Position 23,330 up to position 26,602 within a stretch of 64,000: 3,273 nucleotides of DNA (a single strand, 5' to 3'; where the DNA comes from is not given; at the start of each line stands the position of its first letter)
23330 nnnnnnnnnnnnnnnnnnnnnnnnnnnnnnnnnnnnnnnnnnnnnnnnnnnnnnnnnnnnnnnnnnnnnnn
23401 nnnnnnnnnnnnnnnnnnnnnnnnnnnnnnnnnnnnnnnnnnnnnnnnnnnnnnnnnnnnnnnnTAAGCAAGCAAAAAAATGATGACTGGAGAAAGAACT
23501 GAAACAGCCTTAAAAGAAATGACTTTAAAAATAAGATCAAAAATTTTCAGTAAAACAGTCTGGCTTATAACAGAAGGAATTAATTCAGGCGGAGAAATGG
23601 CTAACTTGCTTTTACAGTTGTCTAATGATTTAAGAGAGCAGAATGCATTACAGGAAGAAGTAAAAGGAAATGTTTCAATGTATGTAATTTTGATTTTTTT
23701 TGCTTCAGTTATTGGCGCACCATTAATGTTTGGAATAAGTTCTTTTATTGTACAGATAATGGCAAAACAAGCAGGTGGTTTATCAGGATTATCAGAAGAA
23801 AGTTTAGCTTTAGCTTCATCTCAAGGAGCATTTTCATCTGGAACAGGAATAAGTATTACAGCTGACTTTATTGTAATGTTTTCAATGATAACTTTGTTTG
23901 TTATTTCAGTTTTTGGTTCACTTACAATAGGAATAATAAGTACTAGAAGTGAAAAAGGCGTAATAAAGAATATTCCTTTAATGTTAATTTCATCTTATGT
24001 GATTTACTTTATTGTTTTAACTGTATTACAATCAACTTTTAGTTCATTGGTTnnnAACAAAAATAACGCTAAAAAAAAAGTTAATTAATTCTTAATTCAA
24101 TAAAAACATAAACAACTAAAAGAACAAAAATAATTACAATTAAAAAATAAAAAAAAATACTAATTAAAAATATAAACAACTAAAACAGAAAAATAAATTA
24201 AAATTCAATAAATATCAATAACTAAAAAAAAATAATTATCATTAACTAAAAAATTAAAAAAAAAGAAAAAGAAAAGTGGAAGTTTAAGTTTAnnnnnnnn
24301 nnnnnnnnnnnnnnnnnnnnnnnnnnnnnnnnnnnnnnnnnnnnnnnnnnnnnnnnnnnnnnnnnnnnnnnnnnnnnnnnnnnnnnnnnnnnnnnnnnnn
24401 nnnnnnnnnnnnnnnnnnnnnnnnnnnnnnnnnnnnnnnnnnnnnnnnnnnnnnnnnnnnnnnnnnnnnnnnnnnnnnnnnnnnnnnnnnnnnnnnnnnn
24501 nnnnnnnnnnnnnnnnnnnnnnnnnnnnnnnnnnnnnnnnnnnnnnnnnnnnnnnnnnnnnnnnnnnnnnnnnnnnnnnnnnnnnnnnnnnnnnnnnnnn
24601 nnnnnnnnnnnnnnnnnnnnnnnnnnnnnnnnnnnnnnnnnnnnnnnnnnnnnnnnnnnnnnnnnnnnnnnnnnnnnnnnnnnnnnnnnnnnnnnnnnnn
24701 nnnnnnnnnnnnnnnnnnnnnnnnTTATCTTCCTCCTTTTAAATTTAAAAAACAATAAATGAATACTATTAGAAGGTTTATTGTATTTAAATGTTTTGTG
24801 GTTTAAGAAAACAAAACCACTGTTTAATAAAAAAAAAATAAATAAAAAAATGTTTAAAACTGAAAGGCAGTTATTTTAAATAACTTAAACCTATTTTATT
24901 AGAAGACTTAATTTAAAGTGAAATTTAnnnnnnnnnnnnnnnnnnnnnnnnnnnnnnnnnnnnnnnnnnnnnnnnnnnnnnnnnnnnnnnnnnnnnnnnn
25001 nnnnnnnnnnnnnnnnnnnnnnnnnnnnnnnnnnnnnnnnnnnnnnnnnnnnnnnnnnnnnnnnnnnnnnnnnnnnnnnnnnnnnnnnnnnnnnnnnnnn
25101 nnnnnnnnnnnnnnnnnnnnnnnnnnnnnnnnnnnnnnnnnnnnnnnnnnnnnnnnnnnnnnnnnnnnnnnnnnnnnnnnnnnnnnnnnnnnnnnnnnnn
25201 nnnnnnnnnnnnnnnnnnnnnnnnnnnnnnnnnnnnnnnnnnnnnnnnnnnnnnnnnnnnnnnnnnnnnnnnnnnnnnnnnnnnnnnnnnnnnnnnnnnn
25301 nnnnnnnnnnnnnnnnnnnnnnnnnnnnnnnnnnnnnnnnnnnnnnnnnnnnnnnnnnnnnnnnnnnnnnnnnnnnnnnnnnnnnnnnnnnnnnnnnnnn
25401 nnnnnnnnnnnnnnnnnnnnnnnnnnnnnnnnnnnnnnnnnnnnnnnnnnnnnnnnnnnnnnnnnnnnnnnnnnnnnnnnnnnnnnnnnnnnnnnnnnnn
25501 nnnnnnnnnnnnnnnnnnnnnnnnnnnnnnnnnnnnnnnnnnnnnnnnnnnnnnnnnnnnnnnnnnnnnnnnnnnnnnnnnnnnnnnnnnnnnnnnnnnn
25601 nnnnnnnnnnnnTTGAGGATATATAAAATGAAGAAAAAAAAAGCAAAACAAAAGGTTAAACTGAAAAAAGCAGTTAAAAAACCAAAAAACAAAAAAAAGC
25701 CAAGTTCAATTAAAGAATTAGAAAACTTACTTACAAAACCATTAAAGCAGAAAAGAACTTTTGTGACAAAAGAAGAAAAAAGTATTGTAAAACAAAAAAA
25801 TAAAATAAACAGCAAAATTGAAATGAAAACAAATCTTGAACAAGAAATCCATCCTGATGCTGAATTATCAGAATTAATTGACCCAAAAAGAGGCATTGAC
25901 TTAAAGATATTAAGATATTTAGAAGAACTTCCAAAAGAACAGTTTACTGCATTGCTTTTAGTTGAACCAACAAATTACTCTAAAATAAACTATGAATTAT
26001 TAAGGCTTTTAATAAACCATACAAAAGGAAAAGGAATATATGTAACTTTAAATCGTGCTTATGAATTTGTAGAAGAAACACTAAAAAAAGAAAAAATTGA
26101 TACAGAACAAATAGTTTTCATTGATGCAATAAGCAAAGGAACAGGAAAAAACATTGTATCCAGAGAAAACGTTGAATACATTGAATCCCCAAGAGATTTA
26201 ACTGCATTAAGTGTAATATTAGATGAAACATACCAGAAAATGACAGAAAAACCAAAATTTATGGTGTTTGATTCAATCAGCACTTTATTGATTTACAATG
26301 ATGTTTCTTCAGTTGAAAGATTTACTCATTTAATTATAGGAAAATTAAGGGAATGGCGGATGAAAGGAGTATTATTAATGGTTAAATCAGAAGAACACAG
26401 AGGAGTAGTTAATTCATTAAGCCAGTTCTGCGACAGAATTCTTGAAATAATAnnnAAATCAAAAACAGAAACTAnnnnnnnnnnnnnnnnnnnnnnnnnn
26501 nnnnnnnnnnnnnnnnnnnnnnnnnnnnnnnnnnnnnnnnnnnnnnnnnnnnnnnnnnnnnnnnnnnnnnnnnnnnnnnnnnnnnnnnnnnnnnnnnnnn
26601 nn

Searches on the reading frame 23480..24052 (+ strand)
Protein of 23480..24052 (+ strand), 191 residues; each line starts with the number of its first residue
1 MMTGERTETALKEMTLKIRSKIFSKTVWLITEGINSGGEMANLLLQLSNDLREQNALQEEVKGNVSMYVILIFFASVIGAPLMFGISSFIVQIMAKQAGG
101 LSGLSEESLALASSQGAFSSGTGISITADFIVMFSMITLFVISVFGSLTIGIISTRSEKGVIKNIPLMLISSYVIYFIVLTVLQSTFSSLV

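Call 41: search_protein_families(library=pfam, proteins=[window:23480-24052:+])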
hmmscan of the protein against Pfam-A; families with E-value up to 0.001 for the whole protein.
window:23480-24052:+ (191 aa): 1 family
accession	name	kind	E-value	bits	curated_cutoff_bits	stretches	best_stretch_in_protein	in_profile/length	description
PF00482.28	T2SSF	-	5.6e-07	30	25.2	1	4-84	45-121/125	Type II secretion system (T2SS), protein F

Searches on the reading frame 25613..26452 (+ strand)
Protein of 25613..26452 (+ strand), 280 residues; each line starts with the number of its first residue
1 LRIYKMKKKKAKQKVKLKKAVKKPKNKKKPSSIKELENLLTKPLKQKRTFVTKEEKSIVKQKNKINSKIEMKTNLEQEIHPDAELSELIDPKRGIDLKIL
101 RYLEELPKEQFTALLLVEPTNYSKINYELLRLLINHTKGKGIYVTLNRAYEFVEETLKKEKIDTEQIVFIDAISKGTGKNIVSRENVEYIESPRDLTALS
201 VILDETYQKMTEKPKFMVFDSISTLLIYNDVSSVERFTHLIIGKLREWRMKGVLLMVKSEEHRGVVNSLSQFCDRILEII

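Call 41: search_protein_families(library=pfam, proteins=[window:25613-26452:+])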
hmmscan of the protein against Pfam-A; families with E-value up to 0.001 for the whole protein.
window:25613-26452:+ (280 aa): 3 families
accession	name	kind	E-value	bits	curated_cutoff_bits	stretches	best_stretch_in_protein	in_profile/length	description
PF24336.1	DUF7504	-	2.1e-09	38.6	27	1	129-279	18-179/179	Family of unknown function (DUF7504)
PF23365.1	DUF7090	-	9.8e-07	29.1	27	1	152-278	56-181/192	Family of unknown function (DUF7090)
PF06745.19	ATPase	-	0.00027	20.8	26.6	1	139-264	49-170/231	KaiC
